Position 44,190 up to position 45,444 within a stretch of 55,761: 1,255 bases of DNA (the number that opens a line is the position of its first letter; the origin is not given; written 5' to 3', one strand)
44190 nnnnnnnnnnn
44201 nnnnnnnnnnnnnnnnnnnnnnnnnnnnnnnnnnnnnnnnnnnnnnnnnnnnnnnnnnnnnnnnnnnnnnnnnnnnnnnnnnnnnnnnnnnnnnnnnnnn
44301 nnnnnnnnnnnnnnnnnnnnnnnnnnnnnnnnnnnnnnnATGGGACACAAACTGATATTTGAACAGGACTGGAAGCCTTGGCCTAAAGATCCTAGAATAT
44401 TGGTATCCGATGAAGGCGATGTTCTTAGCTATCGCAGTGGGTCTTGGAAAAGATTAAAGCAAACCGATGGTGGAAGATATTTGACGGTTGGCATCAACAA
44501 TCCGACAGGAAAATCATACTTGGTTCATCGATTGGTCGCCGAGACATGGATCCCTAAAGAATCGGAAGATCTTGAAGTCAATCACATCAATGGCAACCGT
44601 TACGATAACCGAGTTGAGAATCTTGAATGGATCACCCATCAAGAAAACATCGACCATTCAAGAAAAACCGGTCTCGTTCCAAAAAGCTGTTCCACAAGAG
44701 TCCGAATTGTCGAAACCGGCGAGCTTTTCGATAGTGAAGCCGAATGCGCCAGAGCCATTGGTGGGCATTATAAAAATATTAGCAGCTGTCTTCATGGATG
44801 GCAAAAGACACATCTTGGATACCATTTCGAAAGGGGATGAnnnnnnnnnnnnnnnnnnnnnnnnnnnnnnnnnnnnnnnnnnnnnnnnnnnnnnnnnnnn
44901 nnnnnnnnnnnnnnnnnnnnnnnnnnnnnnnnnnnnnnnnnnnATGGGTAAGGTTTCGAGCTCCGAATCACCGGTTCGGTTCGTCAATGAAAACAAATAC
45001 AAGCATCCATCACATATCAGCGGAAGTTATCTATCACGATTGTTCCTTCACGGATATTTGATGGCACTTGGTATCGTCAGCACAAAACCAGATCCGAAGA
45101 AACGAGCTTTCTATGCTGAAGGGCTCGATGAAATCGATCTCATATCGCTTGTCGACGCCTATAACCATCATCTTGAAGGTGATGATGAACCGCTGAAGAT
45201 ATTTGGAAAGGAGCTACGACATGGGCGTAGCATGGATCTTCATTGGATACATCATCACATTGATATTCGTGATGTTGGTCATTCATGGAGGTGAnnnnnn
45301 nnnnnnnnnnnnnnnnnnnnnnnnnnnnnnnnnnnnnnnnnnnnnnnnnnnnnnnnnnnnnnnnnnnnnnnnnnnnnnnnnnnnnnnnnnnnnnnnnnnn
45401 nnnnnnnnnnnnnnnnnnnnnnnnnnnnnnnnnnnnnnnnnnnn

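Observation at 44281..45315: Family-B DNA polymerase split by a roughly 1-kb insertion carrying an HNH homing endonuclease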

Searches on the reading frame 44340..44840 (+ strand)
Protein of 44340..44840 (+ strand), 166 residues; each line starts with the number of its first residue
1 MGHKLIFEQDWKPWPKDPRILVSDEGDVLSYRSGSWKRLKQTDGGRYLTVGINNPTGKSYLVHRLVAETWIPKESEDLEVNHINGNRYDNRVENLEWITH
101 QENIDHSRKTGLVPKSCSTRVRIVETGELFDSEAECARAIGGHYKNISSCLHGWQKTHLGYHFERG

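Call 3: search_protein_families(library=pfam, proteins=[window:44340-44840:+], max_evalue=0.1)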
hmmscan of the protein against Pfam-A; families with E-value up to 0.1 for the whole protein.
window:44340-44840:+ (166 aa): 2 families
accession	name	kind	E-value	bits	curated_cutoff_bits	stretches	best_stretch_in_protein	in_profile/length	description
PF13392.12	HNH_3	-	5.2e-12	45.6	24.8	1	60-103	1-44/46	HNH endonuclease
PF22083.2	I-HmuI_NUMOD-like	-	3.8e-09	36.4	27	1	130-164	12-46/46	DNA endonuclease I-HmuI-like, NUMOD-like domain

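Call 6: search_protein_families(library=phrogs, proteins=[window:44340-44840:+], max_evalue=0.01)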
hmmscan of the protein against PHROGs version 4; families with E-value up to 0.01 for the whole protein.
window:44340-44840:+ (166 aa): 20 families
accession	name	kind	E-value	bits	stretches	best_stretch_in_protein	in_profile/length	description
phrog_59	-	DNA, RNA and nucleotide metabolism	7.1e-43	148.5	1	9-163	138-282/423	HNH endonuclease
phrog_959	-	DNA, RNA and nucleotide metabolism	8.5e-29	101.1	1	9-114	6-113/138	HNH endonuclease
phrog_1492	-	DNA, RNA and nucleotide metabolism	1.2e-21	78.4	1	6-115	42-167/414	HNH endonuclease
phrog_99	-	DNA, RNA and nucleotide metabolism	3e-16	61.1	1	42-109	145-207/383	HNH endonuclease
phrog_37683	-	unknown function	3e-13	50.5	1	21-108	122-209/279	-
phrog_826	-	DNA, RNA and nucleotide metabolism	3.8e-09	37.5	1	44-109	94-160/281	HNH endonuclease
phrog_30377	-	DNA, RNA and nucleotide metabolism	5.1e-09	37.2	1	57-111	7-59/82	HNH endonuclease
phrog_7545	-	DNA, RNA and nucleotide metabolism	3.4e-08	34.8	1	37-108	59-135/160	HNH endonuclease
phrog_20162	-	DNA, RNA and nucleotide metabolism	1.6e-05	26.2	1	129-163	45-79/88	HNH endonuclease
phrog_4578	-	DNA, RNA and nucleotide metabolism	3.1e-05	24.9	1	74-106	26-58/130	HNH endonuclease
phrog_21964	-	DNA, RNA and nucleotide metabolism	3.4e-05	24.6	1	50-109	154-214/244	HNH endonuclease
phrog_17657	-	DNA, RNA and nucleotide metabolism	4.5e-05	24.3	1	20-98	79-165/168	HNH endonuclease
phrog_10730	-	DNA, RNA and nucleotide metabolism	6.1e-05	23.8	1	57-117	90-151/234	HNH endonuclease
phrog_15471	-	DNA, RNA and nucleotide metabolism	0.00017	22.5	1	54-111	27-84/183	HNH endonuclease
phrog_3855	-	DNA, RNA and nucleotide metabolism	0.00031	22.2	1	129-164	20-55/115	HTH DNA binding protein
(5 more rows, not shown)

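Call 37: search_solved_structures(query=window:44340-44837:+, max_evalue=1, show_alignments=2)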
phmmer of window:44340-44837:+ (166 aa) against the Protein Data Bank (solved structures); distinct sequences matched with E-value up to 1: 2.
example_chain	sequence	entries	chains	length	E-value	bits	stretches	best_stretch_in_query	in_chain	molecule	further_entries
1u3e_M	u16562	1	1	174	1.4e-09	41.4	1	19-120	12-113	HNH homing endonuclease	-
4p9c_A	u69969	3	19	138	0.4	13.8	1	123-163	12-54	Deoxycytidylate deaminase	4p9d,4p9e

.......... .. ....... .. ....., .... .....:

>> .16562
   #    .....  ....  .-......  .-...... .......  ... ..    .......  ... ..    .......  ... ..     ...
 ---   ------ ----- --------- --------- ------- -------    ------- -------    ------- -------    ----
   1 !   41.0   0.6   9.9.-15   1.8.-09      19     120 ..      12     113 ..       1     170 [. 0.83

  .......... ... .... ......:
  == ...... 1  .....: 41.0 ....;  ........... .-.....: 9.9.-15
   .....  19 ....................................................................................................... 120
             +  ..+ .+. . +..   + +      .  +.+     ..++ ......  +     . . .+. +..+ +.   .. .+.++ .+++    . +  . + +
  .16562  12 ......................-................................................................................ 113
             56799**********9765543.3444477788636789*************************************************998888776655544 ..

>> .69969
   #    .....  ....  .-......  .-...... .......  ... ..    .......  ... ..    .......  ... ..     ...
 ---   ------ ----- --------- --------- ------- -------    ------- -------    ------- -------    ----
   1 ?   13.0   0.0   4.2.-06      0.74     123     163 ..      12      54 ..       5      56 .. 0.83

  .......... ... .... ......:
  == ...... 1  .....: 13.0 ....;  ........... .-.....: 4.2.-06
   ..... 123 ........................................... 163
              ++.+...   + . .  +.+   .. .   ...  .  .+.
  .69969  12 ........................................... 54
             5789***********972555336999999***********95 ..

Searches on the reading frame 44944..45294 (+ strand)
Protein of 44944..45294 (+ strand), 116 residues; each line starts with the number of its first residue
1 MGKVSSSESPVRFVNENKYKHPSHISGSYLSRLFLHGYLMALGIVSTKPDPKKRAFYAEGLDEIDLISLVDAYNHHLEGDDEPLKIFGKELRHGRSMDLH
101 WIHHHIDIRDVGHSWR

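Call 3: search_protein_families(library=pfam, proteins=[window:44944-45294:+], max_evalue=0.1)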
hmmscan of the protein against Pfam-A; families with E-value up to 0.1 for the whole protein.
window:44944-45294:+ (116 aa): 1 family
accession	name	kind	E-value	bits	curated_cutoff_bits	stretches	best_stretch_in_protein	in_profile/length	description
PF18038.7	FERM_N_2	-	0.038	15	23.8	1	85-112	50-77/99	FERM N-terminal domain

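Call 6: search_protein_families(library=phrogs, proteins=[window:44944-45294:+], max_evalue=0.01)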
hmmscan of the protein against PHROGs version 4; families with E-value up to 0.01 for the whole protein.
window:44944-45294:+ (116 aa): 0 families

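Call 34: find_homologous_proteins(query=window:44944-45291:+, max_evalue=0.001)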
Query window:44944-45291:+ (116 aa): 20 proteins with E <= 0.001 among 23 candidates.
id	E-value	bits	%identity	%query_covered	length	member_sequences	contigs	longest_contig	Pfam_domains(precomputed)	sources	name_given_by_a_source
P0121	1.4e-50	189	98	78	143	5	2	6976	-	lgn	-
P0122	5.7e-50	186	89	83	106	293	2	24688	-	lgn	-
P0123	3.5e-49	184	93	78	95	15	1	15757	-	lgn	-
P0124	2.1e-47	178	88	82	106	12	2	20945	-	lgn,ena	-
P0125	3.0e-43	165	88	78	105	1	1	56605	-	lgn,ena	-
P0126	6.6e-41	157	81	78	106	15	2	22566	-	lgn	-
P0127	1.3e-40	156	82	78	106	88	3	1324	-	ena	-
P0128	2.5e-39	152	82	77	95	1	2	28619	-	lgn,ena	-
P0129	5.7e-38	148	76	78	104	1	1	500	-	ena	-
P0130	5.2e-36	141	70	84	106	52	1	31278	-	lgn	-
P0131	1.7e-35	140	73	78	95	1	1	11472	-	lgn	-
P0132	1.8e-35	140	68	84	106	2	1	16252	-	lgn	-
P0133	2.4e-35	139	71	78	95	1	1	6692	-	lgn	-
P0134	6.2e-33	131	66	84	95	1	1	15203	-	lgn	-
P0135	1.5e-31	127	71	78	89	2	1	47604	-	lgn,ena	-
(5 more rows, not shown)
